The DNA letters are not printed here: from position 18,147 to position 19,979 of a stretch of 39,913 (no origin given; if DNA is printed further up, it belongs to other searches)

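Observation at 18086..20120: AT-rich single-gene island: AbiEi-like antitoxin module fused to an auto-inhibited Fic domain (candidate one-polypeptide toxin-antitoxin or defence module)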

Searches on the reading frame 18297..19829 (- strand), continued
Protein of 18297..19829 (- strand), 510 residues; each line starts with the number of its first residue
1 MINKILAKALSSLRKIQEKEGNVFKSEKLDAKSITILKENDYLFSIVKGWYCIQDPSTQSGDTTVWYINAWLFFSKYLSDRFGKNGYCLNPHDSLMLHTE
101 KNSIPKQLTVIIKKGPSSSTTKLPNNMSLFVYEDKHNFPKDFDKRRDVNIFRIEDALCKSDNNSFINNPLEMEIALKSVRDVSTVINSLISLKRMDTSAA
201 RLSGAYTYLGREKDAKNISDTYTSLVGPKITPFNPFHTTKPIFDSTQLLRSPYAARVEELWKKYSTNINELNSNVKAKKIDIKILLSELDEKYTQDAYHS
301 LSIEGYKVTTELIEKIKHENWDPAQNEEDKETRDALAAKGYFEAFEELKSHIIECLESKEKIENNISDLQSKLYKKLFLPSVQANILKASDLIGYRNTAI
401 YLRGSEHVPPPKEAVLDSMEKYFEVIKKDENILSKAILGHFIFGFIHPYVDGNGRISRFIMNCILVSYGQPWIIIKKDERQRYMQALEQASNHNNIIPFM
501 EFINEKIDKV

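Call 12: find_encoding_contigs(protein=P0018, flank=8000, max_places=3)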
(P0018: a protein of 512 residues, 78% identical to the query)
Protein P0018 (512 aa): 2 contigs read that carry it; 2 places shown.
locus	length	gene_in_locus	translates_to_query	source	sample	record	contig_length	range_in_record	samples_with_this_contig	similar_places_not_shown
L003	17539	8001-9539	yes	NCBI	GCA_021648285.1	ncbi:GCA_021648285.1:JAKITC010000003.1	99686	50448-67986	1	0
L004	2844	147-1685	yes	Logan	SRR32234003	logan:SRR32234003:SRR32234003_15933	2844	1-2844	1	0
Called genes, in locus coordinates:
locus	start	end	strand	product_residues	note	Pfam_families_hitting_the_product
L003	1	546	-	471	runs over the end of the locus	PF13584:BatD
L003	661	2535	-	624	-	PF01882:DUF58 (faint), PF13519:VWA_2, PF07719:TPR_2 (faint), PF13424:TPR_12 (faint), PF00515:TPR_1 (weak)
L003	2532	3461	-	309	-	PF00092:VWA, PF13519:VWA_2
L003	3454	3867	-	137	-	-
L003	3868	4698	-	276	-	PF01882:DUF58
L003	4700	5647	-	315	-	PF20030:bpMoxR, PF00004:AAA (faint), PF07726:AAA_3, PF07728:AAA_5, PF17863:AAA_lid_2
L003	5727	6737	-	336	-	PF02169:LPP20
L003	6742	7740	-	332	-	PF03783:CsgG, PF13036:LpoB (faint), PF07719:TPR_2 (faint), PF00515:TPR_1 (faint), PF13181:TPR_8 (faint)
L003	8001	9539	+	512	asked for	PF02661:Fic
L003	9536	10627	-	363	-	PF13584:BatD (faint)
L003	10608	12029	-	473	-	PF13519:VWA_2, PF13181:TPR_8 (faint), PF00515:TPR_1 (faint), PF07719:TPR_2 (faint), PF13424:TPR_12 (faint)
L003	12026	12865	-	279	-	PF06707:DUF1194 (faint), PF00092:VWA, PF13519:VWA_2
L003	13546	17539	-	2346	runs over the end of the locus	PF00668:Condensation, PF00501:AMP-binding, PF13193:AMP-binding_C, PF00550:PP-binding, PF00668:Condensation, PF00501:AMP-binding, PF13193:AMP-binding_C, PF00550:PP-binding, +1 more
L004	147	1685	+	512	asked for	PF02661:Fic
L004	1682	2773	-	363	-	PF13584:BatD (faint)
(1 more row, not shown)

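Call 19: predict_structure(alignment_id=A1)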
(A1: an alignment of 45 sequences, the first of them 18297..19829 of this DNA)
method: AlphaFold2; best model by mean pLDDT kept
length: 510 residues; sequences in the alignment: 45
mean_pLDDT: 92.7   pTM: 0.89
mean pLDDT of the five models: 92.7, 91.5, 91.3, 89.8, 87.9
residues with pLDDT >= 90: 417; 70-90: 88; 50-70: 5; < 50: 0
segments of 3 or more residues with pLDDT < 50: none
pLDDT, mean of each block of 10 residues (from residue 1): 86 95 95 95 94 86 87 96 95 94 91 86 93 92 95 96 94 96 96 91 97 98 93 95 91 95 93 81 95 97 93 92 76 90 97 95 94 95 89 87 85 93 96 96 94 95 96 96 95 94 92
secondary structure, 60 per line:
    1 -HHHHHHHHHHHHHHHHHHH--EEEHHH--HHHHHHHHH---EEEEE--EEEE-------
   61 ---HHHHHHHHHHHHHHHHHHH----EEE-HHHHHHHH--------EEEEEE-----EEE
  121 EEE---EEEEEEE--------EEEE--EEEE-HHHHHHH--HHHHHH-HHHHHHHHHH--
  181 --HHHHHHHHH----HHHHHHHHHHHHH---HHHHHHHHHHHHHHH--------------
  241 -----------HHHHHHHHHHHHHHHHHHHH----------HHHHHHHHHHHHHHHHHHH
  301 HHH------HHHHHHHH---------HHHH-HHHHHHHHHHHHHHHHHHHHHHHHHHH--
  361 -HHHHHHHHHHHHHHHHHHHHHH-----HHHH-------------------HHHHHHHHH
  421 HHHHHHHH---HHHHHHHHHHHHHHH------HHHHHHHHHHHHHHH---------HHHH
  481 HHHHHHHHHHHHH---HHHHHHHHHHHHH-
elements in order: H2-20 E23-25 H31-39 E43-47 E50-53 H64-82 E87-89 H91-98 E107-112 E118-123 E127-133 E142-145 E148-151 H153-159 H162-167 H169-178 H183-191 H196-208 H212-226 H252-271 H282-303 H310-317 H327-330 H332-358 H362-383 H389-392 H412-428 H432-446 H453-467 H477-493 H497-509

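Call 21: fold_search(model_id=the predicted structure, library=pdb)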
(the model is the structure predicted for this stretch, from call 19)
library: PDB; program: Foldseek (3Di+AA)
matches with E <= 10: 370; with E <= 0.001: 49
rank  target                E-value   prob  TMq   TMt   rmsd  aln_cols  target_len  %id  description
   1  4u07_A                2.7e-10  1.00  0.35  0.54  14.3       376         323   19  ATP bound to eukaryotic FIC domain containing protein (released 2014-12-10)
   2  4u0u_A                3.4e-10  1.00  0.35  0.51  13.6       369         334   20  Wild type eukaryotic fic domain containing protein with ADP (released 2014-12-10)
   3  6i7k                  4.1e-10  1.00  0.40  0.59  10.8       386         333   19  Crystal structure of monomeric FICD mutant L258D complexed with MgATP (released 2019-09-25)
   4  6i7g_B                4.7e-10  1.00  0.37  0.54  13.7       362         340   21  Crystal structure of dimeric wild type FICD complexed with ATP (released 2019-09-25)
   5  6i7l                  5.8e-10  1.00  0.39  0.57  10.9       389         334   19  Crystal structure of monomeric FICD mutant L258D complexed with MgAMP-PNP (released 2019-09-25)
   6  6zmd_B                6.1e-10  1.00  0.35  0.52  13.8       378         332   18  Crystal structure of HYPE covalently tethered to BiP bound to AMP-PNP (released 2021-04-14)
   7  4u0z_E                6.4e-10  1.00  0.35  0.53  13.5       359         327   19  Eukaryotic Fic Domain containing protein with bound APCPP (released 2014-12-10)
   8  4u0z_D                6.7e-10  1.00  0.35  0.54  13.6       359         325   19  Eukaryotic Fic Domain containing protein with bound APCPP (released 2014-12-10)
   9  4u0z_B                7.7e-10  1.00  0.35  0.54  13.6       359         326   19  Eukaryotic Fic Domain containing protein with bound APCPP (released 2014-12-10)
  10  4u04_A                7.7e-10  1.00  0.34  0.54  13.0       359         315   19  Structure of a eukaryotic fic domain containing protein (released 2014-12-10)
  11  4u0z_F                8.0e-10  1.00  0.35  0.54  13.7       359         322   19  Eukaryotic Fic Domain containing protein with bound APCPP (released 2014-12-10)
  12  4u0z_A                8.0e-10  1.00  0.35  0.54  13.7       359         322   19  Eukaryotic Fic Domain containing protein with bound APCPP (released 2014-12-10)
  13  9yz5_A                8.8e-10  1.00  0.37  0.57  13.6       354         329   20  human FicD bound with farnesyl pyrophosphate (released 2026-02-25)
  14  4u0z_G                1.0e-09  1.00  0.35  0.54  13.7       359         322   19  Eukaryotic Fic Domain containing protein with bound APCPP (released 2014-12-10)
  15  4u0z_H                1.1e-09  1.00  0.35  0.55  13.6       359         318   19  Eukaryotic Fic Domain containing protein with bound APCPP (released 2014-12-10)
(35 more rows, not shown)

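Call 27: find_encoding_contigs(protein=P0107, flank=8000, max_places=4)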
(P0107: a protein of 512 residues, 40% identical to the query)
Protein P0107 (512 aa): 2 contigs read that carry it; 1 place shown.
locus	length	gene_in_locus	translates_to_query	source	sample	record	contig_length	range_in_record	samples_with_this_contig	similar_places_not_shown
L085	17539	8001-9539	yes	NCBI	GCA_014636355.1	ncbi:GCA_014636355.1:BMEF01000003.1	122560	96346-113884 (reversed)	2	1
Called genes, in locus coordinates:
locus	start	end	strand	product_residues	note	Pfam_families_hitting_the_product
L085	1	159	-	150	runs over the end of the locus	PF01475:FUR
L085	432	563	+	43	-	PF10636:hemP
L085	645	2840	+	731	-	PF07715:Plug, PF00593:TonB_dep_Rec_b-barrel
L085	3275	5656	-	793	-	PF00270:DEAD (faint), PF13086:AAA_11, PF13245:AAA_19 (weak), PF13604:AAA_30 (faint), PF13087:AAA_12, PF13538:UvrD_C_2 (faint)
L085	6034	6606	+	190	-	PF13395:HNH_4 (faint)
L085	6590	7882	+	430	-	PF00589:Phage_integrase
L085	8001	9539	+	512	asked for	PF02661:Fic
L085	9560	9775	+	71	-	-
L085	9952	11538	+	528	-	PF12161:HsdM_N, PF02384:N6_Mtase, PF05175:MTS (weak), PF07669:Eco57I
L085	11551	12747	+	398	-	PF01420:Methylase_S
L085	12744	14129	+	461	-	PF08867:FRG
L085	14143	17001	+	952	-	PF04313:HSDR_N, PF04851:ResIII, PF00176:SNF2-rel_dom (faint), PF00270:DEAD, PF18766:SWI2_SNF2, PF22679:T1R_D3-like, PF12008:EcoR124_C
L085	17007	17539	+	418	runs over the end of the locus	PF13576:Pentapeptide_3 (faint)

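Call 28: find_encoding_contigs(protein=P0004, flank=8000, max_places=2)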
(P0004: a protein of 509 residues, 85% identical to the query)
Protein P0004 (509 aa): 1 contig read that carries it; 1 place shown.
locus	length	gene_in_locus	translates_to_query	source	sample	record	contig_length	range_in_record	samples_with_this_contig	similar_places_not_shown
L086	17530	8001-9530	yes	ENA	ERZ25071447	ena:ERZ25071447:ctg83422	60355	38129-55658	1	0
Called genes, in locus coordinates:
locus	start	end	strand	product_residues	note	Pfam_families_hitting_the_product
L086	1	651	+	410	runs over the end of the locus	PF03916:NrfD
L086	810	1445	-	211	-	-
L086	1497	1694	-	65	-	-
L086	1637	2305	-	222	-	PF02146:SIR2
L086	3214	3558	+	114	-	PF13240:Zn_Ribbon_1 (weak)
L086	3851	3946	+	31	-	-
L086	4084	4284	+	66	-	PF03235:GmrSD_N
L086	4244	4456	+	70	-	-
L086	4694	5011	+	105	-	-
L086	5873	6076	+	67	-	-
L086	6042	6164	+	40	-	-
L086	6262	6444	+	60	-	-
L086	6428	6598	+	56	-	-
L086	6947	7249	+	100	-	PF08681:TacA1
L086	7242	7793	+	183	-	PF13673:Acetyltransf_10 (weak)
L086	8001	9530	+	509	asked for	PF02661:Fic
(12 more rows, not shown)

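Call 29: find_encoding_contigs(protein=P0001, flank=8000, max_places=3)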
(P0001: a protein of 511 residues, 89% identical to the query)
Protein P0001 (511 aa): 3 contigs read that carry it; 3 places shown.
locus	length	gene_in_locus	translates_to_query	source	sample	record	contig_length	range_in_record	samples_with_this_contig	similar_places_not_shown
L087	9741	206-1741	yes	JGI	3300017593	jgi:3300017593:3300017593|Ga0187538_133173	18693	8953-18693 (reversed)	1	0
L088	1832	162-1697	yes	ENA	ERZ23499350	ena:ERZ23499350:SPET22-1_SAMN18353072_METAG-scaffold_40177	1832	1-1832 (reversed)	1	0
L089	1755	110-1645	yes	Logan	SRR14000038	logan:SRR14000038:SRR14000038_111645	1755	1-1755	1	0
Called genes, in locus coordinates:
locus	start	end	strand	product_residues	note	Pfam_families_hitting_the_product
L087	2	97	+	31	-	?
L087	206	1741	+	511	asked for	PF02661:Fic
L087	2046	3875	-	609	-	PF00009:GTP_EFTU, PF01926:MMR_HSR1 (weak), PF25461:Beta-barrel_SelB, PF09107:WHD_3rd_SelB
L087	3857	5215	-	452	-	PF03841:SelA, PF00266:Aminotran_5 (weak)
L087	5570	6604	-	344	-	PF00586:AIRS, PF02769:AIRS_C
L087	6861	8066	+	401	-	PF00266:Aminotran_5, PF01041:DegT_DnrJ_EryC1 (weak)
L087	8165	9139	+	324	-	PF01592:NifU_N, PF04324:Fer2_BFD, PF01106:NifU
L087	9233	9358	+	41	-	-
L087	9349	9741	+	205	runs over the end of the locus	-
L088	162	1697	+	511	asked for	PF02661:Fic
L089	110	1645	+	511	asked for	PF02661:Fic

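Call 51: find_encoding_contigs(protein=P0023, flank=7000, max_places=1)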
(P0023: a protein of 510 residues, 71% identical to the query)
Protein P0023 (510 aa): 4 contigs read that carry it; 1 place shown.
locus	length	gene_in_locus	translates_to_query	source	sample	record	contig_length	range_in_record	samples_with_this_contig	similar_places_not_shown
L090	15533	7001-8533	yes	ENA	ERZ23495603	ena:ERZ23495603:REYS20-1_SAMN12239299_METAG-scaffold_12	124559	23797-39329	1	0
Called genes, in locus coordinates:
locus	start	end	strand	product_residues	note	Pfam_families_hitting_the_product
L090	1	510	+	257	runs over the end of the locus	-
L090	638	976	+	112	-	-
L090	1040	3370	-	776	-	-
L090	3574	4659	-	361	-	-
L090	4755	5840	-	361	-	PF13495:Phage_int_SAM_4 (faint), PF00589:Phage_integrase (weak)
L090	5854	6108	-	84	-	-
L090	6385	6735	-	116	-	-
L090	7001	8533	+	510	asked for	PF02661:Fic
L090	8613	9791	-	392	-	PF15978:TnsD (faint)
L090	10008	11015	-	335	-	-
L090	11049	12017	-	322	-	PF02195:ParB_N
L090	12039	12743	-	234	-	-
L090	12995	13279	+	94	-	PF00216:Bac_DNA_binding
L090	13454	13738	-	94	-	-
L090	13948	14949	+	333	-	-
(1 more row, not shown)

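Call 52: find_encoding_contigs(protein=P0066, flank=7000, max_places=1)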
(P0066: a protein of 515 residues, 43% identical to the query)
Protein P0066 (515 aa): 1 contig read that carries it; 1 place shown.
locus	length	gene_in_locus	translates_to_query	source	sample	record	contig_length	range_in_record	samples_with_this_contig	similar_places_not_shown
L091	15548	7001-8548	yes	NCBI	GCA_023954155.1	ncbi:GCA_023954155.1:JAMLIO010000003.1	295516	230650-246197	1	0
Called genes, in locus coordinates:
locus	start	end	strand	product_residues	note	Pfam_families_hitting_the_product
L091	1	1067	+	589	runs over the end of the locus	PF19576:Acyltransf_2, PF01553:Acyltransferase, PF13444:Acetyltransf_5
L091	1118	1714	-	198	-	PF02661:Fic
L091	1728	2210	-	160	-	PF01381:HTH_3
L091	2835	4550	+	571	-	PF02463:SMC_N (faint), PF13175:AAA_15, PF13304:AAA_21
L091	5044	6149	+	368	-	PF01527:HTH_Tnp_1, PF13384:HTH_23 (weak), PF13518:HTH_28 (weak), PF13551:HTH_29 (weak), PF13276:HTH_21, PF00665:rve, PF13683:rve_3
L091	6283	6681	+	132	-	PF02639:DUF188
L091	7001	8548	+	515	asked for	PF02661:Fic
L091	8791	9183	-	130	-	PF04828:GFA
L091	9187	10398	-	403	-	PF00383:dCMP_cyt_deam_1, PF01872:RibD_C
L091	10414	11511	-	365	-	PF20510:HgmA_N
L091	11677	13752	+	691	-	PF13089:PP_kinase_N, PF02503:PP_kinase, PF17941:PP_kinase_C_1, PF13091:PLDc_2 (faint), PF13090:PP_kinase_C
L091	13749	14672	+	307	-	PF02541:Ppx-GppA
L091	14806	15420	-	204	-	PF01648:ACPS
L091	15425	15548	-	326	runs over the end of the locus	PF02445:NadA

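Call 53: find_encoding_contigs(protein=P0096, flank=7000, max_places=1)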
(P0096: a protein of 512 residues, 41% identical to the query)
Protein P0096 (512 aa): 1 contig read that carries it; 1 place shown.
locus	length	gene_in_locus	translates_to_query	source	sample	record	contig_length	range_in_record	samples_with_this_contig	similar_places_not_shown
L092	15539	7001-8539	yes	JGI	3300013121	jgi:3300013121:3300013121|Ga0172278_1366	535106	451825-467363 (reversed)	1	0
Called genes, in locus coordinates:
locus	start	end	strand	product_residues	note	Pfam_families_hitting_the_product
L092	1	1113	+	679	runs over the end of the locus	-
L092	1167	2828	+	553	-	-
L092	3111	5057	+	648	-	-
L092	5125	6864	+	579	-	-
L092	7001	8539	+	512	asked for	PF02661:Fic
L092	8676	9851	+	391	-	-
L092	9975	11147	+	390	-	-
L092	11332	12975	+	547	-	-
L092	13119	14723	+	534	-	-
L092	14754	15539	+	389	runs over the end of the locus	-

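Call 58: search_dna_similar(query=window:18297-19829:-, collection=plasmids, mode=protein, max_rows=25)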
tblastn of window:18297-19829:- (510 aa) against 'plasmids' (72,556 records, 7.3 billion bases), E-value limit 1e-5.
Records with a match: 185; places in all: 189; records where one place covers at least 80% of the query: 77.
Best place of each record, by identity: <60% 185.
By first word of the organism name: Bacteroides 23; Rhizobium 17; Agrobacterium 11; Vibrio 8; Bacillus 6; Clostridium 6; Lactococcus 6; Sulfitobacter 4; Shewanella 4; Fusobacterium 4; and 58 more.
By predicted mobility (MOB-suite, as given by PLSDB): non-mobilizable 105; conjugative 55; mobilizable 25.
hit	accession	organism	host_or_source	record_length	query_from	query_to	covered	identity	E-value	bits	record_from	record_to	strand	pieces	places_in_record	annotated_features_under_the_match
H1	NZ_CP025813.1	Sulfitobacter sp. SK025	Marine surface water,North Sea (surface ...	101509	6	505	98%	37.4%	8e-105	351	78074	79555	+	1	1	Fic family protein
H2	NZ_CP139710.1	Sulfitobacter sp. OXR-159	Bacterial Culture,hydrothermal vent ...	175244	6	505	98%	37.4%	8e-105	351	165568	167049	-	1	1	Fic family protein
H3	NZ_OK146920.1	Vibrio alginolyticus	-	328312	3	504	98%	37.0%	1e-95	325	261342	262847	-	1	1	Fic family protein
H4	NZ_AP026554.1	Vibrio vulnificus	shrimp,shrimp food,homogenised shrimp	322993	3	504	98%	37.0%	2e-95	324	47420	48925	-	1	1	Fic family protein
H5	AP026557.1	Vibrio alginolyticus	shrimp,shrimp food,homogenised shrimp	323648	3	504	98%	37.0%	2e-95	324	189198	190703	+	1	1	hypothetical protein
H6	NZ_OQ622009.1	Vibrio parahaemolyticus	-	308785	3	504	98%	36.8%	3e-95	323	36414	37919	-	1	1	Fic family protein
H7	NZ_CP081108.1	Ruegeria sp. B32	-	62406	6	507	98%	36.8%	9e-109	362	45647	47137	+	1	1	Fic family protein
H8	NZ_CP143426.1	Roseobacter litoralis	Fucus vesiculosus var. spiralis,cell ...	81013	6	507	98%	36.6%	7e-95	322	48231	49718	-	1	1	Fic family protein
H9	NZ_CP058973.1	Pseudoalteromonas sp. JSTW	cell culture,marine sediment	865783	2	503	98%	36.6%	2e-99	335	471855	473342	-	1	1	Fic family protein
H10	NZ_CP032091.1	Pseudoalteromonas donghaensis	cell culture,seawater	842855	2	503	98%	36.6%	5e-98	332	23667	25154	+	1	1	Fic family protein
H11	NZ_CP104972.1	Phyllobacterium zundukense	Vicia costata,cell culture,root nodule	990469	6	507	98%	36.5%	2e-106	356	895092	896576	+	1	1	Fic family protein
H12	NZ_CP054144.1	Deefgea piscis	Odontobutis platycephala,Mono-bacterial ...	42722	6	507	98%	36.4%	2e-95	324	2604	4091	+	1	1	Fic family protein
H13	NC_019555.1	Agrobacterium radiobacter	-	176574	3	508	99%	36.1%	1e-91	313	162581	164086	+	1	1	Fic family protein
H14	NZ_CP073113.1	Rhizobium rhizogenes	Rosa sp.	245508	3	508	99%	36.1%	1e-91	313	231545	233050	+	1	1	Fic family protein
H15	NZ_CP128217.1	Agrobacterium fabrum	whole organism,plant root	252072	3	508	99%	36.1%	1e-91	313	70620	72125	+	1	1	Fic family protein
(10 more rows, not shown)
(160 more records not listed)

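Call 59: get_annotated_region(hit=H3, flank=5000)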
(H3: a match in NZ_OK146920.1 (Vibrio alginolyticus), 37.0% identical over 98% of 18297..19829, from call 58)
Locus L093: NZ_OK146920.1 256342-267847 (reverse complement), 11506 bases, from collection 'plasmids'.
description: Vibrio alginolyticus strain Vb1762 plasmid pVb1762, complete sequence
organism: Vibrio alginolyticus (NCBI taxid 663)
taxonomy: Bacteria; Pseudomonadota; Gammaproteobacteria; Vibrionales; Vibrionaceae; Vibrio; Vibrio alginolyticus
host: -; source: -; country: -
typing (MOB-suite, as given by PLSDB): non-mobilizable; replicon IncC
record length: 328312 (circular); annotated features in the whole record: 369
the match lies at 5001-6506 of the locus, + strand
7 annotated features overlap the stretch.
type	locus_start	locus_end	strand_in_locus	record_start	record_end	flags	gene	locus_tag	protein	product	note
CDS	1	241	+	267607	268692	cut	-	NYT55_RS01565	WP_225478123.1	TraU family protein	-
CDS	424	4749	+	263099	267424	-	traN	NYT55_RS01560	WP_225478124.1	conjugal transfer protein TraN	-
CDS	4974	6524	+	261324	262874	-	-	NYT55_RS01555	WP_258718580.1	Fic family protein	-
CDS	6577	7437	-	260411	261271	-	-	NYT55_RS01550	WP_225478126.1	hypothetical protein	-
CDS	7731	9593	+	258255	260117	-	-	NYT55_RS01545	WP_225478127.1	ATP-dependent helicase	-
CDS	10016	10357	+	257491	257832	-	-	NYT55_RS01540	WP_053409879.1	DUF3820 family protein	-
CDS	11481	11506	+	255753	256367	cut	-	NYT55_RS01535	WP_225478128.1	hypothetical protein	-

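Call 60: get_annotated_region(hit=H13, flank=5000)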
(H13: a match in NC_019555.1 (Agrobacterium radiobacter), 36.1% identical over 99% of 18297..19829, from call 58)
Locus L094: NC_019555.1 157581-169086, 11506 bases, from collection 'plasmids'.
description: Agrobacterium radiobacter plasmid pAoF64/95, complete sequence
organism: Agrobacterium radiobacter (NCBI taxid 362)
taxonomy: Bacteria; Pseudomonadota; Alphaproteobacteria; Hyphomicrobiales; Rhizobiaceae; Agrobacterium; Agrobacterium radiobacter
host: -; source: -; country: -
typing (MOB-suite, as given by PLSDB): conjugative; replicon rep_cluster_592; relaxase MOBQ,MOBQ; mating-pair formation MPF_T
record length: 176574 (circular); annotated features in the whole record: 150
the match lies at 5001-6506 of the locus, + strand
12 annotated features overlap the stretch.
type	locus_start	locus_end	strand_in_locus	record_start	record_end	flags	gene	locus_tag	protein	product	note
CDS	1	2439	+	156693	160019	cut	traA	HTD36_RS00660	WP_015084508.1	Ti-type conjugative transfer relaxase TraA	-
CDS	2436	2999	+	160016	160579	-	traF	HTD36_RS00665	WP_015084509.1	conjugative transfer signal peptidase TraF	-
CDS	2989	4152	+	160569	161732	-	-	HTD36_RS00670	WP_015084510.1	conjugal transfer protein TraB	-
CDS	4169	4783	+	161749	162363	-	-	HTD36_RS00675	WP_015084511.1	TraH family protein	GO:0000160 - phosphorelay signal transduction system [Evidence IEA]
CDS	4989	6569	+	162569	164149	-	-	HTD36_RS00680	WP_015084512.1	Fic family protein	-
CDS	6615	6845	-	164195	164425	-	-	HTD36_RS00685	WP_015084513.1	helix-turn-helix transcriptional regulator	-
CDS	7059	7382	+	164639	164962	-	-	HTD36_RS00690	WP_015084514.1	transcriptional repressor TraM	-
CDS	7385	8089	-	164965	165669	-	-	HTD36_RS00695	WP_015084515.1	autoinducer binding domain-containing protein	-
CDS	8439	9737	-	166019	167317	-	trbI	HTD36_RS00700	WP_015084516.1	IncP-type conjugal transfer protein TrbI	-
CDS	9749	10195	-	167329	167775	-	trbH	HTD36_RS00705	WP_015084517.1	conjugal transfer protein TrbH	-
CDS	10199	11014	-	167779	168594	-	trbG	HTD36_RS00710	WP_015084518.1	P-type conjugative transfer protein TrbG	GO:0009291 - unidirectional conjugation [Evidence IEA]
CDS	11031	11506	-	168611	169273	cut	-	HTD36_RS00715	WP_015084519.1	conjugal transfer protein TrbF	-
